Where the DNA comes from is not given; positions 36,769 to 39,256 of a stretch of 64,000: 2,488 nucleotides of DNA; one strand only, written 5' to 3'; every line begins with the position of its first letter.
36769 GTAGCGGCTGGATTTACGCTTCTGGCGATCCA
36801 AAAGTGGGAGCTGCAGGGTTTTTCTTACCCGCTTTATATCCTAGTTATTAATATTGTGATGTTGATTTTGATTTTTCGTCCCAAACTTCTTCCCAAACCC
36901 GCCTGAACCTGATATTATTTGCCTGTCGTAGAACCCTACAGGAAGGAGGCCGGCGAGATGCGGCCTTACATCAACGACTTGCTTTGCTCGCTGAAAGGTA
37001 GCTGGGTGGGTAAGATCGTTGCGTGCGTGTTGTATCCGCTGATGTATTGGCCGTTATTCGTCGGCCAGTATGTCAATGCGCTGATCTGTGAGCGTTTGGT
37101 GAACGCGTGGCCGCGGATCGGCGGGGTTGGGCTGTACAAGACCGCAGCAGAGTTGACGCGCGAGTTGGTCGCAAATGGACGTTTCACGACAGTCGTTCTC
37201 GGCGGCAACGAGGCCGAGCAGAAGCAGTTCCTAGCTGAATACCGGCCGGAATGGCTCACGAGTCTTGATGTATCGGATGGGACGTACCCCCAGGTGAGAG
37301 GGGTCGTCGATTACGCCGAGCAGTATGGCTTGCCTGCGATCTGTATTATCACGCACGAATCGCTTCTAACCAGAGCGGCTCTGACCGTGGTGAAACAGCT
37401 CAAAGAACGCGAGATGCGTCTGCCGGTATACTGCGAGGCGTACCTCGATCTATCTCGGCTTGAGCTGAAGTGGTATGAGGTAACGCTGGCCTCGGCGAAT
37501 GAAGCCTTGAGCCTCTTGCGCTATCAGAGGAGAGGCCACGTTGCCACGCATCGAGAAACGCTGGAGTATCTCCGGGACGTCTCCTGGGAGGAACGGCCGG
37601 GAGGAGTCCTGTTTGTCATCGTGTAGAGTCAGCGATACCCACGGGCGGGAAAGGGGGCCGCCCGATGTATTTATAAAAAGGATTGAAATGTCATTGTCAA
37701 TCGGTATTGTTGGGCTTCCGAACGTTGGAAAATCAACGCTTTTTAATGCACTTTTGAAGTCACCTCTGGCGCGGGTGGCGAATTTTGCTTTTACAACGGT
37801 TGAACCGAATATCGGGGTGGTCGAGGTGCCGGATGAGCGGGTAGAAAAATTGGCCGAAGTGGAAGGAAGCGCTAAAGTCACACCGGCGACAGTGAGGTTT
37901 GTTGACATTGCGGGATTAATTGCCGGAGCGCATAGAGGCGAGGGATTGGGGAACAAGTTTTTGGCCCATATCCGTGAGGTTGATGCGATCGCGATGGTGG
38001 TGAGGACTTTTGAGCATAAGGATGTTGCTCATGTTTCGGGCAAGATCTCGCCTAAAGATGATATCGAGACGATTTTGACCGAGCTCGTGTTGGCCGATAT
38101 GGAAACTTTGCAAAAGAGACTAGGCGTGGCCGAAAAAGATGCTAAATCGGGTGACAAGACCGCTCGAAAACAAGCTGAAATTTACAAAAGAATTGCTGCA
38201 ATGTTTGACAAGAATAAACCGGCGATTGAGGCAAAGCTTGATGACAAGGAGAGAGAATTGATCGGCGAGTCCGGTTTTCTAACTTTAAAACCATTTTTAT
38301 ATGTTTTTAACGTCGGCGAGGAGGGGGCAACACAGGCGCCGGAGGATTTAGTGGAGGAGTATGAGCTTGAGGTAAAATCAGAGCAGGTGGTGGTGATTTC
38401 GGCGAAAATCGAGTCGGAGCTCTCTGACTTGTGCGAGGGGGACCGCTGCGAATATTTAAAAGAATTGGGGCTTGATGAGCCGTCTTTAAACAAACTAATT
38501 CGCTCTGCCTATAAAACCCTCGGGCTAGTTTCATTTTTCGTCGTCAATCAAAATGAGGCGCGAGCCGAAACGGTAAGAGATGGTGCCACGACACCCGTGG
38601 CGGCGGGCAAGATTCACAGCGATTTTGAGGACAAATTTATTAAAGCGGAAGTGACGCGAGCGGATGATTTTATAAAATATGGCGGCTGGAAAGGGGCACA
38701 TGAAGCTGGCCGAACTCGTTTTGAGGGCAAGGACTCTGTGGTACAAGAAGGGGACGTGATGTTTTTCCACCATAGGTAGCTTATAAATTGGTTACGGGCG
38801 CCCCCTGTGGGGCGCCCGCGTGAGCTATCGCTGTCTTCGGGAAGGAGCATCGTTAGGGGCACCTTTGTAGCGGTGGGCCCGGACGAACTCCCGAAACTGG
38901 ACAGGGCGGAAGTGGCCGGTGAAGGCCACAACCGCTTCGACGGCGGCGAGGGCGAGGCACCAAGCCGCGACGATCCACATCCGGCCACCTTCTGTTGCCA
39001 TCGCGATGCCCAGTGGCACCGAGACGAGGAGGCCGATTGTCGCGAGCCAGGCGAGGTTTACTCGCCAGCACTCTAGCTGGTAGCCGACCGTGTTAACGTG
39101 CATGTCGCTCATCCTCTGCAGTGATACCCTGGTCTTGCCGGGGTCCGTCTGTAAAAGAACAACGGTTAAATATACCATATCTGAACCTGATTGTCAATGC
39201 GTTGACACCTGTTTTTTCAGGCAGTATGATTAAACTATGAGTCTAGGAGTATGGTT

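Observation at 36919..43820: Cluster of short 60-65% GC islets with similar GC-rich hairpin ends interleaved with native ~45% GC genes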

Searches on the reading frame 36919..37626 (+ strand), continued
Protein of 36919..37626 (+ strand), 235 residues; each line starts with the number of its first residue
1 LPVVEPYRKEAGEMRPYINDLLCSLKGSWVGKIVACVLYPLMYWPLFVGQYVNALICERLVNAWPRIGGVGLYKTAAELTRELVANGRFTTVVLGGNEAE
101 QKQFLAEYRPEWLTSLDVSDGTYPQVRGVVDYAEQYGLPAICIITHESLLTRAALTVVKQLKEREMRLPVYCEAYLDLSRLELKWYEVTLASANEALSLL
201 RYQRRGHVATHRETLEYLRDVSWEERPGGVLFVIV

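Call 122: search_dna_similar(query=L008:7662-8474:+, collection=phages, mode=protein, max_evalue=0.00001, max_rows=15)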
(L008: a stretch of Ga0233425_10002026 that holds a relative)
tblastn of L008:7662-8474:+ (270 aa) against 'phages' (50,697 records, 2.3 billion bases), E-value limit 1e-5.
Records with a match: 89; places in all: 89; records where one place covers at least 80% of the query: 0.
Best place of each record, by identity: <60% 89.
By first word of the organism name: Mycobacterium 28; Acinetobacter 25; Enterococcus 7; Xanthomonas 4; Rhodococcus 3; Faecalibacterium 3; Arthrobacter 3; Lactobacillus 2; Bacteriophage 2; Brevundimonas 2; and 6 more.
By host as written in the record: Mycobacterium smegmatis mc2 155 17; Acinetobacter baumannii 10; - 6; Mycobacterium smegmatis mc#155 4; Enterococcus faecium 4; Xanthomonas translucens pv. translucens (DSM 18974) 4; Mycobacterium sp. 3; Acinetobacter sp. 3; and 24 more.
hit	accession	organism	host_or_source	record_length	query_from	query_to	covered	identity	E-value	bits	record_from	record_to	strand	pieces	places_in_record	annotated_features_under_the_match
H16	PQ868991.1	Mycobacterium phage Prager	Mycobacterium smegmatis mc#155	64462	5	200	73%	28.1%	5e-7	56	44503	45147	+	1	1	59: ASCE ATPase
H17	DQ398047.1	Mycobacterium phage PBI1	Mycobacterium sp.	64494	5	200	73%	28.1%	5e-7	56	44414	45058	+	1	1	56: hypothetical protein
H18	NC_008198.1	Mycobacterium phage PBI1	Mycobacterium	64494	5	200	73%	28.1%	5e-7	56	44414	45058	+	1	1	Sak4-like ssDNA annealing protein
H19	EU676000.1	Mycobacterium phage Adjutor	Mycobacterium sp.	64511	5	200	73%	28.1%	5e-7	56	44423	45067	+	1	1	58: hypothetical protein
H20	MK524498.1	Mycobacterium phage Chill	Mycobacterium smegmatis mc2 155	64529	5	200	73%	28.1%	5e-7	56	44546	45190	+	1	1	61: RecA-like DNA recombinase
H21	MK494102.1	Mycobacterium phage WaldoWhy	Mycobacterium smegmatis mc2 155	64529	5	200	73%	28.1%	5e-7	56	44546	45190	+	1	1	61: RecA-like DNA recombinase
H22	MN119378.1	Mycobacterium phage Penelope2018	Mycobacterium smegmatis mc2 155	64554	5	200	73%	28.1%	5e-7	56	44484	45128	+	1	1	59: RecA-like DNA recombinase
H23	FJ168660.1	Mycobacterium phage Butterscotch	Mycobacterium smegmatis mc2 155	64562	5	200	73%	28.1%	5e-7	56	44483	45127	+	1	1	58: hypothetical protein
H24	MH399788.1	Mycobacterium phage Visconti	Mycobacterium smegmatis mc2 155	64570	5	200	73%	28.1%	5e-7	56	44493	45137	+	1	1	60: hypothetical protein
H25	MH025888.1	Mycobacterium phage BigMama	Mycobacterium smegmatis mc2 155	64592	5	200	73%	28.1%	5e-7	56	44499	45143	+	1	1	57: DNA recombinase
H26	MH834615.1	Mycobacterium phage KandZ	Mycobacterium smegmatis mc2 155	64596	5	200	73%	28.1%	5e-7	56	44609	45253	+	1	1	58: RecA-like DNA recombinase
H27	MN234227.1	Mycobacterium phage Giuseppe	Mycobacterium smegmatis mc#155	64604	5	200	73%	28.1%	5e-7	56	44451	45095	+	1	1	60: RecA-like DNA recombinase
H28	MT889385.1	Mycobacterium phage Thoth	Mycobacterium smegmatis mc#155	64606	5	200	73%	28.1%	5e-7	56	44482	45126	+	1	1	59: RecA-like DNA recombinase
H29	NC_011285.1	Mycobacterium phage Troll4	Mycobacterium smegmatis mc2 155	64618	5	200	73%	28.1%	5e-7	56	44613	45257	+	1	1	59: Sak4-like ssDNA annealing protein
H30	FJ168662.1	Mycobacterium phage Troll4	Mycobacterium smegmatis mc2 155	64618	5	200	73%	28.1%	5e-7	56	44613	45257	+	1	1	59: hypothetical protein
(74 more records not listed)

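Call 129: search_dna_similar(query=window:36958-37626:+, collection=plasmids, mode=protein, max_evalue=0.001, max_rows=8)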
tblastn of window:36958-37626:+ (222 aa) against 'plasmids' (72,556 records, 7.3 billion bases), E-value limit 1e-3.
No match.

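Call 132: list_cluster_members(proteins=[P0034, P0036, P0037, P0038, P0039, P0040, P0041, P0042, P0044, P0045])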
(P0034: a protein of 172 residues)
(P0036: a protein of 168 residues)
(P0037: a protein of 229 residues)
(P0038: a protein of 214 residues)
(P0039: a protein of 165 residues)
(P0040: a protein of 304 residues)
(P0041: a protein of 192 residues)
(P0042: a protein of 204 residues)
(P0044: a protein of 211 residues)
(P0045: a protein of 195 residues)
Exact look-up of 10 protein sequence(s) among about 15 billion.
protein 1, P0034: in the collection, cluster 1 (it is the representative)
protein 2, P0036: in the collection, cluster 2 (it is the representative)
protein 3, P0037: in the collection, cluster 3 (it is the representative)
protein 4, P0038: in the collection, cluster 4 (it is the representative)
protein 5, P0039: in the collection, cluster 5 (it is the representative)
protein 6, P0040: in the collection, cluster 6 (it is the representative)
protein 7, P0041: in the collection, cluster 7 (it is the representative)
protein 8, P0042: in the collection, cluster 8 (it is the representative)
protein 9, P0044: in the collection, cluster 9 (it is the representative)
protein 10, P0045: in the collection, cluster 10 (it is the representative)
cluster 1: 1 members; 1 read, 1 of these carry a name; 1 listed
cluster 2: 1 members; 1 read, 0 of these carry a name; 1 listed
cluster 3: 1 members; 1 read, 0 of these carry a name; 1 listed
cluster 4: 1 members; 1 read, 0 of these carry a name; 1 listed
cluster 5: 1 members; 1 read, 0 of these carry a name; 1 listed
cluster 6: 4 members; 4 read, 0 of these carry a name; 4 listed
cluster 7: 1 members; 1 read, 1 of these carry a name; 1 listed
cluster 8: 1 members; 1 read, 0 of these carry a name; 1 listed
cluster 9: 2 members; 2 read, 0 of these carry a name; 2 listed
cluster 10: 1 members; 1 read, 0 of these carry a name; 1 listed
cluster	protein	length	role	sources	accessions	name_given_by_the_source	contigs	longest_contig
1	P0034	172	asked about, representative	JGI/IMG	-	hypothetical protein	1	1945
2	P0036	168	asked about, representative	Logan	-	-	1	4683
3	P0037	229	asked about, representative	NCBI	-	-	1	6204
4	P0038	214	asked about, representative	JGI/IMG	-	-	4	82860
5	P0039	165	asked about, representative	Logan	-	-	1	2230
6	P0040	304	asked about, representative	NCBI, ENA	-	-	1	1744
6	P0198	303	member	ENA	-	-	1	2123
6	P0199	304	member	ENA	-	-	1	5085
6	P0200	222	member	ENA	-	-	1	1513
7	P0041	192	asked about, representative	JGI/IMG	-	3D (Asp-Asp-Asp) domain-containing protein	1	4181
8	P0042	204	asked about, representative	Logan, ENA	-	-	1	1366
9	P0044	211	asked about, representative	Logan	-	-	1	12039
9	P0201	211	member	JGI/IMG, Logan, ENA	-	-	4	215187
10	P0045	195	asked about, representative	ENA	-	-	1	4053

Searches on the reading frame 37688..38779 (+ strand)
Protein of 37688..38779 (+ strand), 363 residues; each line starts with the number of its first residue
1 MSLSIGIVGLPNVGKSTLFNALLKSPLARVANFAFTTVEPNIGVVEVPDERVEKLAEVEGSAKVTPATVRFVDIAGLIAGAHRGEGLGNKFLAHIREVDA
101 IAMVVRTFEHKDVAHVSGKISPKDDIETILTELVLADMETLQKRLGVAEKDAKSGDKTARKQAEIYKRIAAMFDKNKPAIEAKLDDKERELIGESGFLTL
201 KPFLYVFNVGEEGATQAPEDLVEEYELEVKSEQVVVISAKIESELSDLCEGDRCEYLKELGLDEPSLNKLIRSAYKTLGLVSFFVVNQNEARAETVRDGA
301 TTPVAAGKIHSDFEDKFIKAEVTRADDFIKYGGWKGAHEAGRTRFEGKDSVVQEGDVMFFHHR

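Call 10: search_protein_families(library=pfam, max_evalue=0.1, proteins=[window:37688-38779:+])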
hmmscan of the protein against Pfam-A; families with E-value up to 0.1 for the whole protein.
window:37688-38779:+ (363 aa): 6 families
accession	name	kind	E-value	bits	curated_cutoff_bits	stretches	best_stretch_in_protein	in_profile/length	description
PF06071.19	YchF-GTPase_C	-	1.3e-25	89.8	27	1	280-361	1-82/84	Protein of unknown function (DUF933)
PF01926.29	MMR_HSR1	-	3.8e-23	82.2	21.9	1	5-114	2-86/113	50S ribosome-binding GTPase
PF02421.24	FeoB_N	-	9.7e-08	32.1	27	1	5-52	3-49/156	Ferrous iron transport protein B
PF00350.29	Dynamin_N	-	0.038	14.4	27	0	5-29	1-25/168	Dynamin family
PF02824.27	TGS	-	0.056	13.9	22.2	0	295-324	12-41/60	TGS domain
PF03308.22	MeaB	-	0.057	12.8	23.1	1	3-40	34-71/273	Methylmalonyl Co-A mutase-associated GTPase MeaB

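Call 60: search_protein_families(library=phrogs, max_evalue=0.001, proteins=[L008:616-1269:+, L008:1279-1986:+, L008:2169-2723:+, L008:2720-3184:+, L008:4036-4539:+, L008:4695-5537:+, L008:5685-7022:+, L008:7130-7672:+, L008:7662-8474:+, L008:8464-9075:+])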
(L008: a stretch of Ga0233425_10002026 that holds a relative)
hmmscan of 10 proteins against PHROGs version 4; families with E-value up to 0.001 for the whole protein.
L008:616-1269:+ (217 aa): 1 family
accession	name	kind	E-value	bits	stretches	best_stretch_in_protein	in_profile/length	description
phrog_3849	-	unknown function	1.2e-11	45.6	1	113-188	10-87/92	-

L008:1279-1986:+ (235 aa): 0 families

L008:2169-2723:+ (184 aa): 0 families

L008:2720-3184:+ (154 aa): 0 families

L008:4036-4539:+ (167 aa): 2 families
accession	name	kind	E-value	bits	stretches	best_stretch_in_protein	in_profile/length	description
phrog_159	-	DNA, RNA and nucleotide metabolism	1e-16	61.9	1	2-166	88-249/330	RuvC-like Holliday junction resolvase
phrog_1770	-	DNA, RNA and nucleotide metabolism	1.5e-09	39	1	2-163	4-147/158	Holliday junction resolvase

L008:4695-5537:+ (280 aa): 4 families
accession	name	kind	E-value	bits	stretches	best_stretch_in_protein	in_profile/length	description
phrog_14988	-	other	1.1e-05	26.2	1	111-236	36-161/272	peptidase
phrog_6700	-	lysis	0.00017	19.6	1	119-203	2636-2719/2898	endolysin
phrog_3084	-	lysis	0.00034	20.7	1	121-268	39-187/468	endolysin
phrog_10030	-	tail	0.00088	17.6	0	109-204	1915-2014/2105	tail length tape measure protein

L008:5685-7022:+ (445 aa): 3 families
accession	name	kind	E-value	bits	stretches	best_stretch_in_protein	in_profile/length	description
phrog_1218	-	DNA, RNA and nucleotide metabolism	3.2e-30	106.6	1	114-422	14-346/364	exonuclease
phrog_1706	-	DNA, RNA and nucleotide metabolism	1.4e-07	32.3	1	118-418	55-255/293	CRISPR/Cas system associated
phrog_69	-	DNA, RNA and nucleotide metabolism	2.2e-05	24.7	1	116-275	96-248/501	exonuclease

L008:7130-7672:+ (180 aa): 0 families

L008:7662-8474:+ (270 aa): 1 family
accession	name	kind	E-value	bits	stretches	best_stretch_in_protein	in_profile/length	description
phrog_124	-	DNA, RNA and nucleotide metabolism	1.1e-35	124.7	1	6-233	29-270/382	Sak4-like ssDNA annealing protein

L008:8464-9075:+ (203 aa): 1 family
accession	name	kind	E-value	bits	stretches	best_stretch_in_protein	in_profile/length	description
phrog_378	-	DNA, RNA and nucleotide metabolism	0.0005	21.4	1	18-122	15-123/163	single strand DNA binding protein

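Call 61: search_protein_families(library=pfam, max_evalue=0.001, proteins=[L008:616-1269:+, L008:1279-1986:+, L008:2169-2723:+, L008:4695-5537:+, L008:5685-7022:+, L008:7662-8474:+, L009:2294-4021:+, L009:3749-5137:-, L009:6100-6816:+, L009:530-916:+])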
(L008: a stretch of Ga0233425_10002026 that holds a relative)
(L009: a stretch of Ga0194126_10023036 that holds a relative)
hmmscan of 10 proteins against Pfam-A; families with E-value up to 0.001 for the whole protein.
L008:616-1269:+ (217 aa): 0 families

L008:1279-1986:+ (235 aa): 0 families

L008:2169-2723:+ (184 aa): 0 families

L008:4695-5537:+ (280 aa): 1 family
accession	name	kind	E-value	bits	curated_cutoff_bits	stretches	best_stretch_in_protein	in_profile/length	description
PF01551.29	Peptidase_M23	-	8.4e-09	36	28.7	1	111-202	6-94/96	Peptidase family M23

L008:5685-7022:+ (445 aa): 2 families
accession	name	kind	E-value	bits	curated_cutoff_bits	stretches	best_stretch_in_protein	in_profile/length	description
PF12705.13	PDDEXK_1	-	1.4e-23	84.5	22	1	113-405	5-246/247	PD-(D/E)XK nuclease superfamily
PF01930.23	Cas_Cas4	-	7.4e-06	26.6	22.7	0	374-406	127-159/160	Domain of unknown function DUF83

L008:7662-8474:+ (270 aa): 1 family
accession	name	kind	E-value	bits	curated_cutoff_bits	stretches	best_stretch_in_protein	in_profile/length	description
PF13479.12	AAA_24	-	2.5e-25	89.9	27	1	19-181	2-171/195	AAA domain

L009:2294-4021:+ (575 aa): 1 family
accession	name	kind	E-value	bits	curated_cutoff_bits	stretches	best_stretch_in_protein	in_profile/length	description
PF01555.25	N6_N4_Mtase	-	3.2e-35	122.5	26.7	2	59-327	1-179/221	DNA methylase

L009:3749-5137:- (462 aa): 0 families

L009:6100-6816:+ (238 aa): 1 family
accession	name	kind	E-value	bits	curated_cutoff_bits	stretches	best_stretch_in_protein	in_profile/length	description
PF13469.12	Sulfotransfer_3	-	3.7e-15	57.2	27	1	22-219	2-213/216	Sulfotransferase family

L009:530-916:+ (128 aa): 0 families

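Call 120: search_protein_families(library=phrogs, max_evalue=0.001, proteins=[L007:367-1008:+, L009:2294-4021:+, L009:4667-5203:+, L009:5224-5508:+, L009:6100-6816:+, L013:1039-1413:+, L013:1337-1702:+, L009:530-916:+, L008:2014-2313:+, L008:3360-3704:+])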
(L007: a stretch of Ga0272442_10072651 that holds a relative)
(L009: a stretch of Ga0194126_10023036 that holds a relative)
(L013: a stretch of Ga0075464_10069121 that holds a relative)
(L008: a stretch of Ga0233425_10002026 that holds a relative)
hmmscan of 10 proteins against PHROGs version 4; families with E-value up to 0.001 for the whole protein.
L007:367-1008:+ (213 aa): 0 families

L009:2294-4021:+ (575 aa): 9 families
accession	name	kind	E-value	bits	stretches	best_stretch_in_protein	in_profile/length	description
phrog_67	-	other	1e-60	207.7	1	37-548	121-346/743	DNA methyltransferase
phrog_12517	-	unknown function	1.9e-13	51.3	1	505-548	107-150/316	-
phrog_498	-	other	8.6e-13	48.7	1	505-548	380-423/633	DNA methyltransferase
phrog_3008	-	other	1.7e-10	41.6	1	505-549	171-215/244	DNA methyltransferase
phrog_8769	-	other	5.4e-08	33.6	1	505-552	13-60/71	methyltransferase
phrog_18146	-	other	6e-08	33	1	505-534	71-100/452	DNA methyltransferase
phrog_23148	-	unknown function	1.2e-06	29.7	1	506-548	107-149/165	-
phrog_18293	-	other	3.6e-06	27.9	1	506-549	68-111/119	methyltransferase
phrog_6025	-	other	0.00013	22.6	1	39-70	11-42/192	DNA methyltransferase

L009:4667-5203:+ (178 aa): 0 families

L009:5224-5508:+ (94 aa): 0 families

L009:6100-6816:+ (238 aa): 0 families

L013:1039-1413:+ (124 aa): 0 families

L013:1337-1702:+ (121 aa): 4 families
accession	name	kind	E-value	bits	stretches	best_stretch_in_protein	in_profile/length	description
phrog_1373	-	transcription regulation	1.4e-05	26.1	1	41-115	47-116/166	transcriptional regulator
phrog_8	-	transcription regulation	2.7e-05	24.8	1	66-104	165-198/346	transcriptional regulator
phrog_14076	-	transcription regulation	6.2e-05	24.4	1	54-99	6-54/86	transcriptional regulator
phrog_3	-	transcription regulation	7.8e-05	23.6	1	53-114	81-137/430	transcriptional repressor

L009:530-916:+ (128 aa): 0 families

L008:2014-2313:+ (99 aa): 0 families

L008:3360-3704:+ (114 aa): 0 families

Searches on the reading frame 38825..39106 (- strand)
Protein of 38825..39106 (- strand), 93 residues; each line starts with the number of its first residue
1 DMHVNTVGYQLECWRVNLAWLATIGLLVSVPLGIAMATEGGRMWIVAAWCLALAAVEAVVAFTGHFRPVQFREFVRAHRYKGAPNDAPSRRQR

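Call 100: find_related_loci(query=window:38825-39106:-, collection=viral_contigs, flank=5000)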
Query window:38825-39106:- (93 aa) in viral_contigs; peptide patterns used: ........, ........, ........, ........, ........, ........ (x = any residue, [..] = any of these).
10 stretches matched a pattern, but none encodes a relative of the query by tblastn (E <= 1e-3).

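Call 113: search_protein_families(library=padloc, max_evalue=0.01, proteins=[window:38825-39106:-])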
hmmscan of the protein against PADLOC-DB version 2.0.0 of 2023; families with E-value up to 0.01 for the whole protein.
window:38825-39106:- (93 aa): 0 families

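Call 114: search_protein_families(library=ncbifam, max_evalue=0.01, proteins=[window:38825-39106:-])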
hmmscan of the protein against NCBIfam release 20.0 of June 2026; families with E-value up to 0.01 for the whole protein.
window:38825-39106:- (93 aa): 0 families
